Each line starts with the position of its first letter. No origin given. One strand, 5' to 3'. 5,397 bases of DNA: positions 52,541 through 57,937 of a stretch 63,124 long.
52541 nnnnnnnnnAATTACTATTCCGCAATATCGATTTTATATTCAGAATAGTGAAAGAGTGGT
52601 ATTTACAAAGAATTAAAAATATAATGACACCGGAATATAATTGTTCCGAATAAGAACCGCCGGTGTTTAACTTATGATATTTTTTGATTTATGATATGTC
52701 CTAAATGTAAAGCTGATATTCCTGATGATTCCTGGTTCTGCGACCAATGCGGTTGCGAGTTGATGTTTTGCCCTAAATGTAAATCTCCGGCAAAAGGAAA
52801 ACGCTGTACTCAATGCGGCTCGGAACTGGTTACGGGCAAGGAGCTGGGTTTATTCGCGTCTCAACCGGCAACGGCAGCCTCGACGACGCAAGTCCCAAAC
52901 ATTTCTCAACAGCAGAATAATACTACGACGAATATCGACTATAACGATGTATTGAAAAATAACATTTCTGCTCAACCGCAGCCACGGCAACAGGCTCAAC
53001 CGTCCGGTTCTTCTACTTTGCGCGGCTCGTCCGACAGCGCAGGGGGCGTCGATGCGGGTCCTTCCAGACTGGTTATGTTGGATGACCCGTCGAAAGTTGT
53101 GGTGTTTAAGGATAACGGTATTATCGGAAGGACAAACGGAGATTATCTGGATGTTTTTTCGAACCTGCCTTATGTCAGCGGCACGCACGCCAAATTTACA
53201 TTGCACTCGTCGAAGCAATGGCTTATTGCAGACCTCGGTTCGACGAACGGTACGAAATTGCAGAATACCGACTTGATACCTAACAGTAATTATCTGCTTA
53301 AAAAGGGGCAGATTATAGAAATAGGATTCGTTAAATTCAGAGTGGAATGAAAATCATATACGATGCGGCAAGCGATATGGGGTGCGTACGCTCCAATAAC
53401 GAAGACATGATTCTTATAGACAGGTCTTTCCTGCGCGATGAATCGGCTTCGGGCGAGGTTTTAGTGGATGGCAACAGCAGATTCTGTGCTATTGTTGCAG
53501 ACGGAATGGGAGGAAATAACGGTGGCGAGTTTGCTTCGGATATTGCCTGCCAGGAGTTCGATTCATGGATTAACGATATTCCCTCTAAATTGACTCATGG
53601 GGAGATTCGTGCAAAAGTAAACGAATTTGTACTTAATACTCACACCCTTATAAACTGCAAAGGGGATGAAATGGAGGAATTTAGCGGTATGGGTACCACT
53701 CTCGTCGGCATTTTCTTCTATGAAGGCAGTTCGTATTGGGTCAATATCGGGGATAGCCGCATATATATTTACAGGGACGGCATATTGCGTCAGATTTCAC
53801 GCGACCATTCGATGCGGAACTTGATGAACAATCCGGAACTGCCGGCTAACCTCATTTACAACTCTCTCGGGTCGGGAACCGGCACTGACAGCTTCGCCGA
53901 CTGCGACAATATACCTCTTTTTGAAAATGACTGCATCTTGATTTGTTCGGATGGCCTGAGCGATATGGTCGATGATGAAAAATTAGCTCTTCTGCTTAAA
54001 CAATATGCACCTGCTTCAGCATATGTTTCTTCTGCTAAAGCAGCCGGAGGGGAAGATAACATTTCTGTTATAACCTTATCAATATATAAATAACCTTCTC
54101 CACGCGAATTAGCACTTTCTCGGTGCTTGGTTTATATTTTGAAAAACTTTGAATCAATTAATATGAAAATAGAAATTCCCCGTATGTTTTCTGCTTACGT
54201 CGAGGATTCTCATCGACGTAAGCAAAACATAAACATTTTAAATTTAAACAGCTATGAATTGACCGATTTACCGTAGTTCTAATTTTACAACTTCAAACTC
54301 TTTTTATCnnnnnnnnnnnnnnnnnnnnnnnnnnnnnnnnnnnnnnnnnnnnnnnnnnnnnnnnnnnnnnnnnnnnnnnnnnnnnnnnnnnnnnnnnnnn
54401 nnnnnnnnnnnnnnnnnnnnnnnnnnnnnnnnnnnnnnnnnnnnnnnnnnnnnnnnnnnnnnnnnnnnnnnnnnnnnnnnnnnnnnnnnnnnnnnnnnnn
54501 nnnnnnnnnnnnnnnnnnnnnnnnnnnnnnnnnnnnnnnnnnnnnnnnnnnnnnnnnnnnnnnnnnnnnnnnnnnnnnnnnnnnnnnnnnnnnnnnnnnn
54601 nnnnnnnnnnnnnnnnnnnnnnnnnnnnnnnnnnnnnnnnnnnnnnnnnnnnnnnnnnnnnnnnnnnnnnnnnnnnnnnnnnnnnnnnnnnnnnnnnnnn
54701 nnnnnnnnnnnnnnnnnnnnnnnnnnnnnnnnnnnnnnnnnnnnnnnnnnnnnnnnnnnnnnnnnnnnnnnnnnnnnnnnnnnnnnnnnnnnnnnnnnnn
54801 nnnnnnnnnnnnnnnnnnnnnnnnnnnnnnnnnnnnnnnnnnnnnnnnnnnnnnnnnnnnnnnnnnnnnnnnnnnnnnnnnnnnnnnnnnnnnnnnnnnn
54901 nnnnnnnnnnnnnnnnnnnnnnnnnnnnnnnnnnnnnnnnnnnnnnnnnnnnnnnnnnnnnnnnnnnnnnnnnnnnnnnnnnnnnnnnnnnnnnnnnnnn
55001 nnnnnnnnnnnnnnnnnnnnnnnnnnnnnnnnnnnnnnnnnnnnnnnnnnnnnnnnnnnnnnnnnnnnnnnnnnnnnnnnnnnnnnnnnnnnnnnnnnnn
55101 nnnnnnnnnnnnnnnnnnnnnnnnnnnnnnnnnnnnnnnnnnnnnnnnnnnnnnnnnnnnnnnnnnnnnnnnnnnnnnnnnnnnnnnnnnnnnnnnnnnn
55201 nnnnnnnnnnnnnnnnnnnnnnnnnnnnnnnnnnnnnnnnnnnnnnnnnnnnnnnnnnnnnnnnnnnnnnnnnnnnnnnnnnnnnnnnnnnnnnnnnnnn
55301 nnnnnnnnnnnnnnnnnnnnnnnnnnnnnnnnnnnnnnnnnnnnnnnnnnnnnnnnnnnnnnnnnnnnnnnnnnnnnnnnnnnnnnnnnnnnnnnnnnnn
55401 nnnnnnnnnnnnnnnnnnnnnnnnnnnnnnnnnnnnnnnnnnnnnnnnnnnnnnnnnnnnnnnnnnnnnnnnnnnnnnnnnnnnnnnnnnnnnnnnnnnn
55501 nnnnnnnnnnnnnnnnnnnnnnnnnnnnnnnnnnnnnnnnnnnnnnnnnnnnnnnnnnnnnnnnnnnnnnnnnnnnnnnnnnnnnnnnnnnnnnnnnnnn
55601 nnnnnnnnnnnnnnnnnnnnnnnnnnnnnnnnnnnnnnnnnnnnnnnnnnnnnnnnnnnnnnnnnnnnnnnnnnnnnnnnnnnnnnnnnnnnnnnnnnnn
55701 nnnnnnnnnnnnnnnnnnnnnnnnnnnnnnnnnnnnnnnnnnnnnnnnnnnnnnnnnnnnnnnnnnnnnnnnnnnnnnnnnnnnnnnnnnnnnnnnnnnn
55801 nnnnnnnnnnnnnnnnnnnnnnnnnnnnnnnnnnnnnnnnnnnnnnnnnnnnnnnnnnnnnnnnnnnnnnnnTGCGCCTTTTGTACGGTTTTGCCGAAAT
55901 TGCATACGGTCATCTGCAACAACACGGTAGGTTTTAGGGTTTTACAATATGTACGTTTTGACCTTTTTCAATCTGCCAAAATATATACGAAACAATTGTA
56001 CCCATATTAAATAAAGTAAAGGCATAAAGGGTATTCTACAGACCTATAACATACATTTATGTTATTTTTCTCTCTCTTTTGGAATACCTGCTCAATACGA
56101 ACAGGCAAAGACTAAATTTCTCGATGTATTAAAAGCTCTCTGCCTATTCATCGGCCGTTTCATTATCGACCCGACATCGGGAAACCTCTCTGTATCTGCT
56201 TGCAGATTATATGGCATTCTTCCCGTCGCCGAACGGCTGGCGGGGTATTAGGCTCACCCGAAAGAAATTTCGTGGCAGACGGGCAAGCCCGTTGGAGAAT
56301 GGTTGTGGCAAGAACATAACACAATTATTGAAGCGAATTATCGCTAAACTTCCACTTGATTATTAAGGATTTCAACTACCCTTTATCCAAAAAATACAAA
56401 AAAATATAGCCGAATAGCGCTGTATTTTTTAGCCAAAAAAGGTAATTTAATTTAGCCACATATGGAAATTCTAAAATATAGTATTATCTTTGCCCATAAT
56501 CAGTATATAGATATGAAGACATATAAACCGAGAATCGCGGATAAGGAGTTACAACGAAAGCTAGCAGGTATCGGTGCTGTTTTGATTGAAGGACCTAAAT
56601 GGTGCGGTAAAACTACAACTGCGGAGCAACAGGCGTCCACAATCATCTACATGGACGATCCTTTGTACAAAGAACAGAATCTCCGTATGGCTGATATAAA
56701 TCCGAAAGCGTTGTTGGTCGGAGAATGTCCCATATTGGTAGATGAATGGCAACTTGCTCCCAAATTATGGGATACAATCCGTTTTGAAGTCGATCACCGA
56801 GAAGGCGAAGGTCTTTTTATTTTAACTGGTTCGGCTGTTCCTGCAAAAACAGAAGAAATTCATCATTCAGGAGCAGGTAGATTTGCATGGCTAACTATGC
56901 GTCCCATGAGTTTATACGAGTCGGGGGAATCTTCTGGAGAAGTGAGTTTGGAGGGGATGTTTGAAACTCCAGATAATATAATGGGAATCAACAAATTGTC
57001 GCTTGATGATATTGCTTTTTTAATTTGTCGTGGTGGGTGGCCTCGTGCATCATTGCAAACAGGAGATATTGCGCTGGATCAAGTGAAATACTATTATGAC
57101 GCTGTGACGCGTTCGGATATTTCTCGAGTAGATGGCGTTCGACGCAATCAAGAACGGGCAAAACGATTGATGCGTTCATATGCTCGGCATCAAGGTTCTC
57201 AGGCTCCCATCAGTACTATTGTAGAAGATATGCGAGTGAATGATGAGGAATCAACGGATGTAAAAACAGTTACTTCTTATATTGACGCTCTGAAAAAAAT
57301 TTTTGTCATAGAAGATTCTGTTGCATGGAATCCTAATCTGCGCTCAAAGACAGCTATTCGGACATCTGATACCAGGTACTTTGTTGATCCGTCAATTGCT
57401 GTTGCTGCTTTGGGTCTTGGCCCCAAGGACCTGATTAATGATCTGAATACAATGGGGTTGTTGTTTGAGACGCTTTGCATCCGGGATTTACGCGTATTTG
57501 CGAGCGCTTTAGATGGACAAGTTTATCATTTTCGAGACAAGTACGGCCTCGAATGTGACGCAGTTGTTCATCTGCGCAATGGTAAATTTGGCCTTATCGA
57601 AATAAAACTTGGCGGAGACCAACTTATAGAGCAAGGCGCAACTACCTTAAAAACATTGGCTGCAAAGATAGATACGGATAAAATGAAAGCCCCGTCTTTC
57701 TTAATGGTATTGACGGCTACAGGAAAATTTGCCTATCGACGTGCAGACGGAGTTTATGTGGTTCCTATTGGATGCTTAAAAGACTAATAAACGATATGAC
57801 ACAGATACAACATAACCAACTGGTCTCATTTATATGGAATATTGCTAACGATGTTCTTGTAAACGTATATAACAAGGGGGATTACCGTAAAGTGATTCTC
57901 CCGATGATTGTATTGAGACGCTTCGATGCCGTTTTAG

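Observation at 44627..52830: The same short zinc-ribbon module is fused to the N-terminus of three different proteins in the locus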

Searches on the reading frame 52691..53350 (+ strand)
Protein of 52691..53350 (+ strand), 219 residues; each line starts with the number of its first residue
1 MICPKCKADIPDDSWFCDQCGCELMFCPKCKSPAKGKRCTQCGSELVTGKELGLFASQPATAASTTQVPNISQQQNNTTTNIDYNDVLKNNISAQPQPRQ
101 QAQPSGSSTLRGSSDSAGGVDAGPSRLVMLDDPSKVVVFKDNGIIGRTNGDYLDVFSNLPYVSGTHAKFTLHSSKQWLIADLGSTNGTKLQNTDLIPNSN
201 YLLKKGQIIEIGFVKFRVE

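Call 4: search_protein_families(library=pfam, proteins=[window:52691-53350:+], max_evalue=0.01)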
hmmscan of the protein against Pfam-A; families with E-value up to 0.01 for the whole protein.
window:52691-53350:+ (219 aa): 6 families
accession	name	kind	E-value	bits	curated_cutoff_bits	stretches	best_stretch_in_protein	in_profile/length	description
PF00498.31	FHA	-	1.9e-11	44.7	20.7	1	145-212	3-67/67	FHA domain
PF12773.13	DZR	-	5.2e-07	30.2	27.3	1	3-43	1-45/45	Double zinc ribbon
PF13240.11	Zn_Ribbon_1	-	0.00027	21.1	25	1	3-24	2-23/23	zinc-ribbon domain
PF16697.10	Yop-YscD_cpl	-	0.00032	21.3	33.2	1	160-218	34-90/94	Inner membrane component of T3SS, cytoplasmic domain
PF06906.16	DUF1272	-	0.0036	17.8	25.3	1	3-47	8-52/57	Protein of unknown function (DUF1272)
PF09849.14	DUF2076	-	0.0053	17.3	38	1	57-123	104-168/265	Uncharacterized protein conserved in bacteria (DUF2076)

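Call 15: search_protein_families(library=padloc, proteins=[window:52691-53350:+], max_evalue=0.001)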
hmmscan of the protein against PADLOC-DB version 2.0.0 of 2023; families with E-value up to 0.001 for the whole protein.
window:52691-53350:+ (219 aa): 0 families

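Call 16: search_protein_families(library=ncbifam, proteins=[window:52691-53350:+], max_evalue=0.001)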
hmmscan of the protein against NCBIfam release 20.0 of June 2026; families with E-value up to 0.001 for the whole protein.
window:52691-53350:+ (219 aa): 2 families
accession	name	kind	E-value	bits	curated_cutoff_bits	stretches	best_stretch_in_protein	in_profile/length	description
NF049868.1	FhaB_Rv0019c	equivalog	9.9e-11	41.9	125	1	86-213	30-153/158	FHA domain-containing protein FhaB/FipA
NF011149.0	PRK14559.1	equivalog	6e-07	28.6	374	1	1-86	2-92/642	serine/threonine phosphatase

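Call 56: search_solved_structures(query=window:52691-53350:+, max_evalue=0.1)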
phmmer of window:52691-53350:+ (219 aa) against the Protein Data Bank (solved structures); distinct sequences matched with E-value up to 0.1: 8.
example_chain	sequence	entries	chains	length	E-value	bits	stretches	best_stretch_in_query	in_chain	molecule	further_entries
1uht_A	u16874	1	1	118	0.00074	22.7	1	162-212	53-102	expressed protein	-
6hc1_A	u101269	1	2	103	0.0015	21.7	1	144-217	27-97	GGDEF domain protein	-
6hc0_B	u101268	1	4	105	0.0016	21.6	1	144-217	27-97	GGDEF domain protein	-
6hbz_A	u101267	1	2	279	0.0062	19.7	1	144-217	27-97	GGDEF domain protein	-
2n84_A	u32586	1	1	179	0.027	17.6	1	154-213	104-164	Uncharacterized protein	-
3oun_A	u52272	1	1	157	0.035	17.2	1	117-214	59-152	Putative uncharacterized protein TB39.8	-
1mzk_A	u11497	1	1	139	0.036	17.2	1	160-195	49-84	KINASE ASSOCIATED PROTEIN PHOSPHATASE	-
2lc1_A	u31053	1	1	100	0.065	16.4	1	121-215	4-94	Putative uncharacterized protein TB39.8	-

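Call 82: find_related_loci(query=A3, collection=metagenome_contigs, flank=10000)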
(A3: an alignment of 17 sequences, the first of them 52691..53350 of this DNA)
Query A3 (219 aa) in metagenome_contigs; peptide patterns used: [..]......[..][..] (x = any residue, [..] = any of these).
600 stretches matched a pattern (row limit reached: there are more); 296 encode a relative of the query (tblastn E <= 1e-3); the best 80 are kept; 80 distinct loci.
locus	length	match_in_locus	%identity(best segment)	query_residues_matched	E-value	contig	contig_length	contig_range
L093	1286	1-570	53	7-219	4e-71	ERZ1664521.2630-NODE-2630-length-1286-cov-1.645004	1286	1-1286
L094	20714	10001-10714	35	3-218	4e-39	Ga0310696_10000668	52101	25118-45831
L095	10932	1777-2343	41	3-219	1e-37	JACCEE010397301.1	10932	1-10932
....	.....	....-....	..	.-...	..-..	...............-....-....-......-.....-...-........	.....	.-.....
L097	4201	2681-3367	35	3-219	4e-35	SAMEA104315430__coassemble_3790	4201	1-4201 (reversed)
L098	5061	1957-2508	35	3-219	1e-34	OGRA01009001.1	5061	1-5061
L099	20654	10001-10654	34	3-219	2e-34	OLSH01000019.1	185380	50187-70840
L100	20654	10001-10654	34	3-219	2e-34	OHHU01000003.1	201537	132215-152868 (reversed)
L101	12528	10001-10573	36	3-219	4e-34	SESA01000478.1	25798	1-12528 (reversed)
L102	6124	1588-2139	33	3-219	2e-33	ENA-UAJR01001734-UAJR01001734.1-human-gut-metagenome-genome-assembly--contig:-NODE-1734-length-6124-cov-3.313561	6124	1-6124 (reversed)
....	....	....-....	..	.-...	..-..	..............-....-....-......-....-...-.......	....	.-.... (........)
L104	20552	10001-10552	33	3-219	6e-33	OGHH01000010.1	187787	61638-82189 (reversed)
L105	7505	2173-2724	33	3-219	6e-33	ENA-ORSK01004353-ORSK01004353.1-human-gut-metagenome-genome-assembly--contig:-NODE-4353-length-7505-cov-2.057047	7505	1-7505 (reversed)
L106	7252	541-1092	33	3-219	6e-33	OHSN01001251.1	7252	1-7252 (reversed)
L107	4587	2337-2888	33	3-219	7e-33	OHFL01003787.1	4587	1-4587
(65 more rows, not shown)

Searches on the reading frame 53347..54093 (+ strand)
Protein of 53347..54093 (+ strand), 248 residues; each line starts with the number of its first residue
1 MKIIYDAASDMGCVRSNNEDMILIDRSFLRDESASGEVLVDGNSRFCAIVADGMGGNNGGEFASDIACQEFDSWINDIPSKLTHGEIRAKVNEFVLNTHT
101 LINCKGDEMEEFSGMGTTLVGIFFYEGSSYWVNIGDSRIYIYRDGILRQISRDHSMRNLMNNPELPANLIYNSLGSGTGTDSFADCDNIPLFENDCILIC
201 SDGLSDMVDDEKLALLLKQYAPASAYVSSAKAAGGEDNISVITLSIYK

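Call 4: search_protein_families(library=pfam, proteins=[window:53347-54093:+], max_evalue=0.01)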
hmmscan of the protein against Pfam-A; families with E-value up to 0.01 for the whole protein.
window:53347-54093:+ (248 aa): 2 families
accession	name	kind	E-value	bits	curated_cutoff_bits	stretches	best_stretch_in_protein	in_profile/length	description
PF13672.11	PP2C_2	-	8.3e-16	58.6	24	1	38-221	18-192/209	Protein phosphatase 2C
PF00481.26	PP2C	-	2e-06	28.1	20.3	1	57-158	42-144/255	Protein phosphatase 2C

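Call 15: search_protein_families(library=padloc, proteins=[window:53347-54093:+], max_evalue=0.001)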
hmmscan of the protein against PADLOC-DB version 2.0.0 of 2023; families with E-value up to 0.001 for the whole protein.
window:53347-54093:+ (248 aa): 0 families

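Call 16: search_protein_families(library=ncbifam, proteins=[window:53347-54093:+], max_evalue=0.001)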
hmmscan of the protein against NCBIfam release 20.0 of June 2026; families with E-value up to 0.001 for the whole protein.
window:53347-54093:+ (248 aa): 2 families
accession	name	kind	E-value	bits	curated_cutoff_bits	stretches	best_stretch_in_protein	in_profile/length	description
NF033484.1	Stp1_PP2C_phos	equivalog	2.1e-45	155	230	1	9-244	2-231/232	Stp1/IreP family PP2C-type Ser/Thr phosphatase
NF011149.0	PRK14559.1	equivalog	1.7e-17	63.4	374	1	7-155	376-522/642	serine/threonine phosphatase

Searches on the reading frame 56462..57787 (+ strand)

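Call 4: search_protein_families(library=pfam, proteins=[window:56462-57787:+], max_evalue=0.01)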
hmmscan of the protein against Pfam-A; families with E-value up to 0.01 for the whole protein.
window:56462-57787:+ (441 aa): 2 families
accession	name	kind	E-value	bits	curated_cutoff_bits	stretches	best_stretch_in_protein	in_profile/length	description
PF13635.12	DUF4143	-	1.5e-30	106.5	28.1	1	218-383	2-159/160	Domain of unknown function (DUF4143)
PF13173.12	AAA_14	-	3.1e-13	50.3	27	1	39-153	4-127/129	AAA domain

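Call 15: search_protein_families(library=padloc, proteins=[window:56462-57787:+], max_evalue=0.001)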
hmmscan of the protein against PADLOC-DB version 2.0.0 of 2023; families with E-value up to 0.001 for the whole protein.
window:56462-57787:+ (441 aa): 5 families
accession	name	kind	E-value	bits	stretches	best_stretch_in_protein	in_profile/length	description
PDLC04790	PDC-S01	-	5.8e-61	204.5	1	14-439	4-417/422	-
PDLC04789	PDC-S01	-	4.8e-20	69.9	1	23-386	3-343/375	-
PDLC04787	PDC-S01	-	1.4e-13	48.5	1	39-328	29-315/412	-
PDLC04792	PDC-S01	-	6.1e-05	19.8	0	74-153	73-150/452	-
PDLC04788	PDC-S01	-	0.00065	16.7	1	90-370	87-370/448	-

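Call 16: search_protein_families(library=ncbifam, proteins=[window:56462-57787:+], max_evalue=0.001)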
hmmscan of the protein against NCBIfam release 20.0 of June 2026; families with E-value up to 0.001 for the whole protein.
window:56462-57787:+ (441 aa): 0 families
